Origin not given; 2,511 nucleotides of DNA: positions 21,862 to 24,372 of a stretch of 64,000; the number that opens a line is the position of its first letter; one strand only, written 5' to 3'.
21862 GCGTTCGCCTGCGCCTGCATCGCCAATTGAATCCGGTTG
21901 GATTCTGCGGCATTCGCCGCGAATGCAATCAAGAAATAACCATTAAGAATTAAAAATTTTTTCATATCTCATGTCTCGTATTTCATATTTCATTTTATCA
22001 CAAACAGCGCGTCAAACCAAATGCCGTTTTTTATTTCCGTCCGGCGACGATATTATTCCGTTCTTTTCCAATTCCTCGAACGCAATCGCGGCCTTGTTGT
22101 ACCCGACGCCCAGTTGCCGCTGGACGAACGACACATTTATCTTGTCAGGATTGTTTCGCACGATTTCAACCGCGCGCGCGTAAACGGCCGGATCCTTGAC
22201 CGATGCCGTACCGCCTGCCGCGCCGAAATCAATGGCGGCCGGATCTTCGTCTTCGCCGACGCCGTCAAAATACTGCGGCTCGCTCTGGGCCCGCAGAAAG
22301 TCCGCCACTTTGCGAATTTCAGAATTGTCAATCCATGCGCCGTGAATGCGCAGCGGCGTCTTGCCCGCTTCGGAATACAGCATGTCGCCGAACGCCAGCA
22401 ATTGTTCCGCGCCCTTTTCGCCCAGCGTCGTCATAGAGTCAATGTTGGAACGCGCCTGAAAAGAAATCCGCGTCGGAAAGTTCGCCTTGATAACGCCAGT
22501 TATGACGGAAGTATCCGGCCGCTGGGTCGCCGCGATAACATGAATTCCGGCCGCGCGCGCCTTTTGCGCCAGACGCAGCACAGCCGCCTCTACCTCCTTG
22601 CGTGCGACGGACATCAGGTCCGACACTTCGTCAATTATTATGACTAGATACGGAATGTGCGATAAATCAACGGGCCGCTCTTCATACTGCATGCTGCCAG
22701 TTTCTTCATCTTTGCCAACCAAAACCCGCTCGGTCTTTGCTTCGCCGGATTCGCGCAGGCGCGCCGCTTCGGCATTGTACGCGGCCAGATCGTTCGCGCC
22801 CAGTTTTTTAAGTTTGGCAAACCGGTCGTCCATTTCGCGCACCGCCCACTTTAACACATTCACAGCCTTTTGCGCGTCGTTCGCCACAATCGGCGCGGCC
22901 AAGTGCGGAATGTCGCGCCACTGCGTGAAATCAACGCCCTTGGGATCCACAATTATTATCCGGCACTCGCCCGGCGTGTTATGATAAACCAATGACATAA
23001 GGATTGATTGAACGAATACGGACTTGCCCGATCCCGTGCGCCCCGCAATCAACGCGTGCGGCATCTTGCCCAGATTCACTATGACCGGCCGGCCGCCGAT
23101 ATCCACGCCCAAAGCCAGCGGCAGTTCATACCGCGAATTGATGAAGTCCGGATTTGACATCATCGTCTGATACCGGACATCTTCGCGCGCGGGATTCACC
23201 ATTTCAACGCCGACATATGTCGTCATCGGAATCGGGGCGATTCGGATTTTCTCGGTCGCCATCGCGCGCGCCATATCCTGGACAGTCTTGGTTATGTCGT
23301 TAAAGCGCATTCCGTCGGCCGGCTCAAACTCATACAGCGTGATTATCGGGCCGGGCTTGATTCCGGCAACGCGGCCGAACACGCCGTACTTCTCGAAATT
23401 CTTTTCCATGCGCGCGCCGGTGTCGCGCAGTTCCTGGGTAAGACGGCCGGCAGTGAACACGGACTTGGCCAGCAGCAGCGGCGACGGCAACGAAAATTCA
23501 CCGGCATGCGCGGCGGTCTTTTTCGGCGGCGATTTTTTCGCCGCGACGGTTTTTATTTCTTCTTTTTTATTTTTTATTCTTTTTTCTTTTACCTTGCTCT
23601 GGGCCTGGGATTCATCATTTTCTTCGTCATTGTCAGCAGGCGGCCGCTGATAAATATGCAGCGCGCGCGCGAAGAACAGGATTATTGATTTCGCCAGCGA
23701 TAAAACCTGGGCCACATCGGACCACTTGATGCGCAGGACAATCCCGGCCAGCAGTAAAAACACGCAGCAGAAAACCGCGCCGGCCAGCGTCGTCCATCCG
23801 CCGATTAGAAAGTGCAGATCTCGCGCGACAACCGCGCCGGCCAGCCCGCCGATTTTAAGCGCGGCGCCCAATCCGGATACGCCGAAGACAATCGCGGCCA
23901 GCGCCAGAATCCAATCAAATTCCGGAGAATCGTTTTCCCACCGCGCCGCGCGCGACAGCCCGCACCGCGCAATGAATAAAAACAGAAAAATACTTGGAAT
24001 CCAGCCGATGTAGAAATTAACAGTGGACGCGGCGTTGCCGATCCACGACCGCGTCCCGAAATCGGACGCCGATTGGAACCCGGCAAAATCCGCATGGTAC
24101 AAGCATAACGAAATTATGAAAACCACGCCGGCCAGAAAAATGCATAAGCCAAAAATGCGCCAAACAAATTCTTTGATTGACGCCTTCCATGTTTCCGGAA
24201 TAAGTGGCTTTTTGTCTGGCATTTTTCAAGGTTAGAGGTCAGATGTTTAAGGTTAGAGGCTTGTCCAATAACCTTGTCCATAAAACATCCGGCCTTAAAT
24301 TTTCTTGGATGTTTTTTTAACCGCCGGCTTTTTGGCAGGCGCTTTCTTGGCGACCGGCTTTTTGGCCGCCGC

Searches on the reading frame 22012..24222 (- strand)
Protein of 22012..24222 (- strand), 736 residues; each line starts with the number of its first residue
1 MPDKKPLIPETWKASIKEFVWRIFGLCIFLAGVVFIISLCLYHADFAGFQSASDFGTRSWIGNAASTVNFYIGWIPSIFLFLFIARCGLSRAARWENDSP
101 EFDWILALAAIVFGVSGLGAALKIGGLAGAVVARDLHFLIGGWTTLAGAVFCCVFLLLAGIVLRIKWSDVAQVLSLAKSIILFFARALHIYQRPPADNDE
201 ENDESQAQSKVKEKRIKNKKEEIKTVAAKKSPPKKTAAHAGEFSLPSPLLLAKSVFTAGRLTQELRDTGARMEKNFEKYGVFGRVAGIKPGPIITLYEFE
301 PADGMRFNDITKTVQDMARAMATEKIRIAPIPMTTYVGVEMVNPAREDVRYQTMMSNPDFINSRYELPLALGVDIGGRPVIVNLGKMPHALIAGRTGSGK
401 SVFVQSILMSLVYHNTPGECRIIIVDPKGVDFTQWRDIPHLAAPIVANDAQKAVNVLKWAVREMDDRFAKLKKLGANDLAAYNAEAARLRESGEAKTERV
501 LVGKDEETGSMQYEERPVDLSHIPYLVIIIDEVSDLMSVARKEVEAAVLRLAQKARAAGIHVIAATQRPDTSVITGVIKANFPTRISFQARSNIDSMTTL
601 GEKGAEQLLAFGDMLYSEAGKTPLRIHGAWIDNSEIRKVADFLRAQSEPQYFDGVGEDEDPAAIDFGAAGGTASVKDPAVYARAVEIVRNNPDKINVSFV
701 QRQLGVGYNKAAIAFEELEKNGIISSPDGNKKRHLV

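Call 82: search_protein_families(library=pfam, proteins=[window:22012-24222:-], max_evalue=0.001)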
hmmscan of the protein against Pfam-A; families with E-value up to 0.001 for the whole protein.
window:22012-24222:- (736 aa): 5 families
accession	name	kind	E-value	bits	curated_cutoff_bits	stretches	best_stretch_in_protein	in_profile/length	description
PF01580.24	FtsK_SpoIIIE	-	1e-54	185.8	24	1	358-569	9-219/221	FtsK/SpoIIIE family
PF17854.6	FtsK_alpha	-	7e-20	71.6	22.9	1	245-342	1-100/101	FtsK alpha domain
PF09397.16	FtsK_gamma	-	5.7e-14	52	30.6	1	680-734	6-59/63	Ftsk gamma domain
PF01935.23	DUF87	-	2.4e-07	31.5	23.2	1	379-457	13-79/220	Helicase HerA, central domain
PF12846.13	AAA_10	-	5.1e-05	22.9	27.5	1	387-438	21-68/362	AAA-like domain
